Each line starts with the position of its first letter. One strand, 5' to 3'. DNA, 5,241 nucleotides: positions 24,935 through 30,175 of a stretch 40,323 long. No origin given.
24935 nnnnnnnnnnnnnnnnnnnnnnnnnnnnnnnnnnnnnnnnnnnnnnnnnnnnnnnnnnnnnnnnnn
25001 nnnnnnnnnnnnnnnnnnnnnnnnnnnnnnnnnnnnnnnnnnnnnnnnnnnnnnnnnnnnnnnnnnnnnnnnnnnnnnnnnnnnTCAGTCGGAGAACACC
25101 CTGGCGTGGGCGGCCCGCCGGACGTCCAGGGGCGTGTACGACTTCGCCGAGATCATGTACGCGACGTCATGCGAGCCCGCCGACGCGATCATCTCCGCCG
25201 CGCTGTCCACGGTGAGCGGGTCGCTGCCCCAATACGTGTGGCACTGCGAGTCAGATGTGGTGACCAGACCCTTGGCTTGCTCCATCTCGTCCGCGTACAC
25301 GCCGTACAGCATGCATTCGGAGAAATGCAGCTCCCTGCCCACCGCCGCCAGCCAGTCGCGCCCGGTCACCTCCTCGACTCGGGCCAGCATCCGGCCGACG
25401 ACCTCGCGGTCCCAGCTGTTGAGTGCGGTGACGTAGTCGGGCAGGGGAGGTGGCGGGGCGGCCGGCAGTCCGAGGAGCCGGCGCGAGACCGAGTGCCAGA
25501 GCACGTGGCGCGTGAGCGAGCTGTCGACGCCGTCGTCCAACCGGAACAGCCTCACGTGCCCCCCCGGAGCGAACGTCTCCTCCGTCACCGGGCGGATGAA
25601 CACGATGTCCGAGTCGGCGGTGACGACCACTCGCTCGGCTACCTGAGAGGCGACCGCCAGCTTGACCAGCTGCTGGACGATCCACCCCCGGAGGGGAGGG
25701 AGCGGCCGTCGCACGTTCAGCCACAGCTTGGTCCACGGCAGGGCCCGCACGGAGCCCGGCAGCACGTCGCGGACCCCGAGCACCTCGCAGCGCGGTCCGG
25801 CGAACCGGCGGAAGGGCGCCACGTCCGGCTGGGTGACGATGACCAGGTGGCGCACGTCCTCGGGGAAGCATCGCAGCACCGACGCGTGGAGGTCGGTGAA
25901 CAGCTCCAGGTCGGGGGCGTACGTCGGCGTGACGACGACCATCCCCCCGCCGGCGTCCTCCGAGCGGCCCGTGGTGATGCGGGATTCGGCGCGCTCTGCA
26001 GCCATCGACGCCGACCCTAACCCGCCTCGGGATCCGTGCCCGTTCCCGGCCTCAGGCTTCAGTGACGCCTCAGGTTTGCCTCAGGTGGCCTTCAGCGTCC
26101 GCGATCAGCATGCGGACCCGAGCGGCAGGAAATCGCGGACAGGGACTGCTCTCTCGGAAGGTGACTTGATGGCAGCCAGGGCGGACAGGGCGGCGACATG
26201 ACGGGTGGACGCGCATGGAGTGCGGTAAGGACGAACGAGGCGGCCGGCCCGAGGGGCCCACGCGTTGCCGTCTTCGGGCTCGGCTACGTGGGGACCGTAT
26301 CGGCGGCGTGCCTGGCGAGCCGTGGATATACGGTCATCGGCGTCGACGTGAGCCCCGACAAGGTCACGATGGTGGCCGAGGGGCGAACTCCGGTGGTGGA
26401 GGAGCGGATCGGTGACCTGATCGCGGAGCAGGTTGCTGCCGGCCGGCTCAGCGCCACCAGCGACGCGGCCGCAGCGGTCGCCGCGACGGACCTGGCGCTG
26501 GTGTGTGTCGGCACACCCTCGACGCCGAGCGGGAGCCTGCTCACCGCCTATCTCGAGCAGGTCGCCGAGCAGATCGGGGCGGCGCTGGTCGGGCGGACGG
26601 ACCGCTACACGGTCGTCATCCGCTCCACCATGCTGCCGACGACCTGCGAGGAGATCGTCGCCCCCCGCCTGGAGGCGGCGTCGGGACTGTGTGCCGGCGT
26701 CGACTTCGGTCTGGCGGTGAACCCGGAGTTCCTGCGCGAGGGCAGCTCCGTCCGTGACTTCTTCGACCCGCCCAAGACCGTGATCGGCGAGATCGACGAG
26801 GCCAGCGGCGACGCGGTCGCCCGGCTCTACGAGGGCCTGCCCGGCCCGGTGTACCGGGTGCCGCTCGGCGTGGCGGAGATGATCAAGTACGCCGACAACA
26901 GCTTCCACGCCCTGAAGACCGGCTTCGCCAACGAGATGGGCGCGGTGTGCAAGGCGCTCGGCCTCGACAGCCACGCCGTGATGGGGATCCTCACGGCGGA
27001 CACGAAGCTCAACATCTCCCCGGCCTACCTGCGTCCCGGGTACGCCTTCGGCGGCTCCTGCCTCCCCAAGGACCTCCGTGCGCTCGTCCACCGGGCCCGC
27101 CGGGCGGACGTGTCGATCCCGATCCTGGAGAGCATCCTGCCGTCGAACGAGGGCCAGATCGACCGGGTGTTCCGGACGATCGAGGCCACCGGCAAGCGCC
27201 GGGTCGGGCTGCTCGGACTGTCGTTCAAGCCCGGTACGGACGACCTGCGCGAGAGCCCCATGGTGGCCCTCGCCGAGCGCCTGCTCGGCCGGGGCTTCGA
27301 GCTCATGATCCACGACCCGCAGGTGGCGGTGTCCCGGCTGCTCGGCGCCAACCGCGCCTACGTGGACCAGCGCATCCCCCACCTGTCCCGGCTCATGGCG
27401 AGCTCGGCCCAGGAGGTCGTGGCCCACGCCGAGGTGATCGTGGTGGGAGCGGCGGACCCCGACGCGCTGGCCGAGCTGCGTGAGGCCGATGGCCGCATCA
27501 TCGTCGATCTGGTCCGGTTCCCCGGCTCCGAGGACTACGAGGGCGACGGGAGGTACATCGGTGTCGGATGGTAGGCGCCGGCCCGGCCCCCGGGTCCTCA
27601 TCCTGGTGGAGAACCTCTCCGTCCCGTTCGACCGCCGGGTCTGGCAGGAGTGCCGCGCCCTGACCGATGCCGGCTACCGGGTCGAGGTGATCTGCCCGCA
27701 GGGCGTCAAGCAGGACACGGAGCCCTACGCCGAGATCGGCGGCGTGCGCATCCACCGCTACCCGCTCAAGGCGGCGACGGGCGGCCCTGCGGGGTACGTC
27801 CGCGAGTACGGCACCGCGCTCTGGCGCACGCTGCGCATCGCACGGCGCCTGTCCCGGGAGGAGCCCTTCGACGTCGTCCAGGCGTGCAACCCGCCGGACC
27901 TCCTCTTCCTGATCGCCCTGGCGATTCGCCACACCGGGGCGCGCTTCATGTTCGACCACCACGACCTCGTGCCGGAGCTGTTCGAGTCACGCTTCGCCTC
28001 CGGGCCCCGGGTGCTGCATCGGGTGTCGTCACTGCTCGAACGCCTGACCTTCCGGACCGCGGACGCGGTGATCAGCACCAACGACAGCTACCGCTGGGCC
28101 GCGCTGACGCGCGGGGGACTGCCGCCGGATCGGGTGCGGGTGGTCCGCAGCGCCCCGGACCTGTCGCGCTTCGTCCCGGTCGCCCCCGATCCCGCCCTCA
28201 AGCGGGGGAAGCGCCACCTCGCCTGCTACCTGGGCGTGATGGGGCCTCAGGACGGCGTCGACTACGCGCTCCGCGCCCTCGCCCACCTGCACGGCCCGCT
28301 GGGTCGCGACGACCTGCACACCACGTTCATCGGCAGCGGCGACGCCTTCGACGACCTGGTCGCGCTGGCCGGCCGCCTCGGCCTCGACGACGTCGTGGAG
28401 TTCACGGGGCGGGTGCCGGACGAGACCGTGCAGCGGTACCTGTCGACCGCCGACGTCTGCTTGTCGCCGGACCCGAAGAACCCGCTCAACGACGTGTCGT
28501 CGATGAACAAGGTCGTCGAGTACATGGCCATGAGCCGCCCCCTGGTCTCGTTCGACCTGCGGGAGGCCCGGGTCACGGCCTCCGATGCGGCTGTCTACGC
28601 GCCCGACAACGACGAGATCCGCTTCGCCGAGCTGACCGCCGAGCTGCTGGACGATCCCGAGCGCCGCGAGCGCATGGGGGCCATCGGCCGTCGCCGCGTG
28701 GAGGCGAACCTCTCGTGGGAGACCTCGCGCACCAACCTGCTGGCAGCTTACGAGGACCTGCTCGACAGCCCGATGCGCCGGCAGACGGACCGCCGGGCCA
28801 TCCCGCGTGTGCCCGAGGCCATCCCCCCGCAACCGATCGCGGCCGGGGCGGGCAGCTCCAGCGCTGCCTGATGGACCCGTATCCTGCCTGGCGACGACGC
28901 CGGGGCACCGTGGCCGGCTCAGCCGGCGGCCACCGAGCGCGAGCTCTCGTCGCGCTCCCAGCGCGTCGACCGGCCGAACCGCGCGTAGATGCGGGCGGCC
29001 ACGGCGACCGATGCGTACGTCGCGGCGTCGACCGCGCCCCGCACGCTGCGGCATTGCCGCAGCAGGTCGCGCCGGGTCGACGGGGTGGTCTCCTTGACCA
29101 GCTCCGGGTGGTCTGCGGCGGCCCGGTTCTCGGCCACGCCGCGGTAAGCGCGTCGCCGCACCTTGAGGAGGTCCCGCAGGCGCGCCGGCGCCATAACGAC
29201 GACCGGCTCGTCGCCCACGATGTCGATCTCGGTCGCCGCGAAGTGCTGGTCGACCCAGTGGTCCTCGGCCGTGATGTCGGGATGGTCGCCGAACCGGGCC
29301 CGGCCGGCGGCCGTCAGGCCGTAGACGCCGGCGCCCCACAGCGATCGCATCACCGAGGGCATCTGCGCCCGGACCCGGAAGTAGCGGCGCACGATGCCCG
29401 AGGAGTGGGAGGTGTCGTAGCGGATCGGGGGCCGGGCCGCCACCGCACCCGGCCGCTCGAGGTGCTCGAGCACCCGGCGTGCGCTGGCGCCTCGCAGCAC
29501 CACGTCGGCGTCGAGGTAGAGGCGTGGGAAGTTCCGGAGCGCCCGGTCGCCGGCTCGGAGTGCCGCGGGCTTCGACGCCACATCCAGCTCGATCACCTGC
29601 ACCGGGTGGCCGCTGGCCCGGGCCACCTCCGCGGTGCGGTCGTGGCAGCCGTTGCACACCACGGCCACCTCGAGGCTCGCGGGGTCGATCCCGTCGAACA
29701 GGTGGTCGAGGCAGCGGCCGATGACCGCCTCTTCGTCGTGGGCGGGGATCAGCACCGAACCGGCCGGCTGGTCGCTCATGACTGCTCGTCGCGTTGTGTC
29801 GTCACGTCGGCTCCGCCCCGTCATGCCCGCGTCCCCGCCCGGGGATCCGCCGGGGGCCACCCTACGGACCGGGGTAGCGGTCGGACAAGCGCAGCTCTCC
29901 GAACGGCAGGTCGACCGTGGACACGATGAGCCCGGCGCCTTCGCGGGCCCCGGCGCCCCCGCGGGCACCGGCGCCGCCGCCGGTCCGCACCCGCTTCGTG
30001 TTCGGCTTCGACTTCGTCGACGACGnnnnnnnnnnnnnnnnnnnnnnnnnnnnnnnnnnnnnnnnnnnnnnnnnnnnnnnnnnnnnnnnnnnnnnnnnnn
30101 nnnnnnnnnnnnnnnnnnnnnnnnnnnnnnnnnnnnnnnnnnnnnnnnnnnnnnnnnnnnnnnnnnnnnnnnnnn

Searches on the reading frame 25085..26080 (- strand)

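Call 8: search_protein_families(library=pfam, proteins=[window:25085-26080:-], max_evalue=0.001)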
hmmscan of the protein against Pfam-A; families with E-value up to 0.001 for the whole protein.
window:25085-26080:- (331 aa): 1 family
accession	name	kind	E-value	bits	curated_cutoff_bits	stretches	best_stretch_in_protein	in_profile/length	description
PF20102.4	DUF6492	-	1.7e-18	67.2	22.9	1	54-268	17-217/291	Family of unknown function (DUF6492)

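Call 24: search_protein_families(library=ncbifam, proteins=[window:25085-26080:-], max_evalue=5)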
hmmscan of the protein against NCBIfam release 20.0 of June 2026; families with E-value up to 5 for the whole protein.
window:25085-26080:- (331 aa): 0 families

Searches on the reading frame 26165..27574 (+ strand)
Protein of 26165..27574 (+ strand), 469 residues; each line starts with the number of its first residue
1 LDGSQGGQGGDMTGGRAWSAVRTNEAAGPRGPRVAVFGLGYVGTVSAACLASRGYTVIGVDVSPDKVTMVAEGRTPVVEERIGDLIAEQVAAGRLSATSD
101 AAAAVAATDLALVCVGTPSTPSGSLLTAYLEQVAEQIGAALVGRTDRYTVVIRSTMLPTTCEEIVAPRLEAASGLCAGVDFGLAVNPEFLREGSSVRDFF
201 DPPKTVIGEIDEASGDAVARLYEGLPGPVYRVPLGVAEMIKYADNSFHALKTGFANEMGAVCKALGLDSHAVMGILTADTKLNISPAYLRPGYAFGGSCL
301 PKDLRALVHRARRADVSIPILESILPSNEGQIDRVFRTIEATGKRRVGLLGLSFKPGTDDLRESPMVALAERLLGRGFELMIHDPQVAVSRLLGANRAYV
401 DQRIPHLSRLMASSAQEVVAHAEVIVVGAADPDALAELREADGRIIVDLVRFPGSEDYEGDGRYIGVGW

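Call 8: search_protein_families(library=pfam, proteins=[window:26165-27574:+], max_evalue=0.001)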
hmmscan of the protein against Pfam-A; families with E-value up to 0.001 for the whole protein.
window:26165-27574:+ (469 aa): 5 families
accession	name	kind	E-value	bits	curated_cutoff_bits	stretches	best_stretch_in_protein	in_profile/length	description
PF03721.20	UDPG_MGDP_dh_N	-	1.8e-46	158.5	27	1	33-219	2-185/187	UDP-glucose/GDP-mannose dehydrogenase family, NAD binding domain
PF00984.24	UDPG_MGDP_dh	-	9.4e-28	96.6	25.4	1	236-329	2-93/94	UDP-glucose/GDP-mannose dehydrogenase family, central domain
PF03720.21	UDPG_MGDP_dh_C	-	6.2e-14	52.7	30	1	349-433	2-76/103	UDP-glucose/GDP-mannose dehydrogenase family, UDP binding domain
PF03446.21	NAD_binding_2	-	0.00012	22.6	21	0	34-118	2-66/161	NAD binding domain of 6-phosphogluconate dehydrogenase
PF02737.24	3HCDH_N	-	0.00035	21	22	1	34-109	2-80/180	3-hydroxyacyl-CoA dehydrogenase, NAD binding domain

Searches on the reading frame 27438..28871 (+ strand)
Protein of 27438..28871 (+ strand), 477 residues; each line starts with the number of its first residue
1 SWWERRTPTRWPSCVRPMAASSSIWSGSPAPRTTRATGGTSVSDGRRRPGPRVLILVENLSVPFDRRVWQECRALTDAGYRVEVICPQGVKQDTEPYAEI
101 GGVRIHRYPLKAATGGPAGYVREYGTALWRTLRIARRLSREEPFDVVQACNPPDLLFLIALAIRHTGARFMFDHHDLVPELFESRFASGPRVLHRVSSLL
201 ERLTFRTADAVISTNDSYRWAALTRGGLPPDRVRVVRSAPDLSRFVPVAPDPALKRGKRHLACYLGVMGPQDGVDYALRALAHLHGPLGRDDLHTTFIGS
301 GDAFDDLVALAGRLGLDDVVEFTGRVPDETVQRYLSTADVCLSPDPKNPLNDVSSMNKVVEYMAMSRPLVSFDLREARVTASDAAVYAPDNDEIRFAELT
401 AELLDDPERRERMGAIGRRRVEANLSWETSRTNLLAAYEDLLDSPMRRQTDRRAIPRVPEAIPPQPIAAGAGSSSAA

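Call 8: search_protein_families(library=pfam, proteins=[window:27438-28871:+], max_evalue=0.001)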
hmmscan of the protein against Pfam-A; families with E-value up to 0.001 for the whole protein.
window:27438-28871:+ (477 aa): 5 families
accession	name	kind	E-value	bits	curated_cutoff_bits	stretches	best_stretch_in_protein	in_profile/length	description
PF13579.12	Glyco_trans_4_4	-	3.6e-19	70.1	29.7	1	66-237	5-156/158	Glycosyl transferase 4-like domain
PF13692.12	Glyco_trans_1_4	-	3.1e-18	66.8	27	1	262-406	4-142/142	Glycosyl transferases group 1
PF00534.26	Glycos_transf_1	-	6e-17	62.1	26.4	1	254-419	10-171/172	Glycosyl transferases group 1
PF13439.12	Glyco_transf_4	-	9.6e-16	58.7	28.5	1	66-244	6-170/170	Glycosyltransferase Family 4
PF13524.12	Glyco_trans_1_2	-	1.2e-06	29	25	1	296-434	18-142/144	Glycosyl transferase-like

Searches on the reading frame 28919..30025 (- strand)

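Call 8: search_protein_families(library=pfam, proteins=[window:28919-30025:-], max_evalue=0.001)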
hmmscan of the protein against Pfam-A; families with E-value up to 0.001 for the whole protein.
window:28919-30025:- (368 aa): 2 families
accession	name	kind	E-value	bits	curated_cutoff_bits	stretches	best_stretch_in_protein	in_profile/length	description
PF00535.33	Glycos_transf_2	-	2.7e-10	40.9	23.3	1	90-209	1-125/168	Glycosyl transferase family 2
PF13641.12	Glyco_tranf_2_3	-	7.2e-07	29.9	27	1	90-227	4-151/230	Glycosyltransferase like family 2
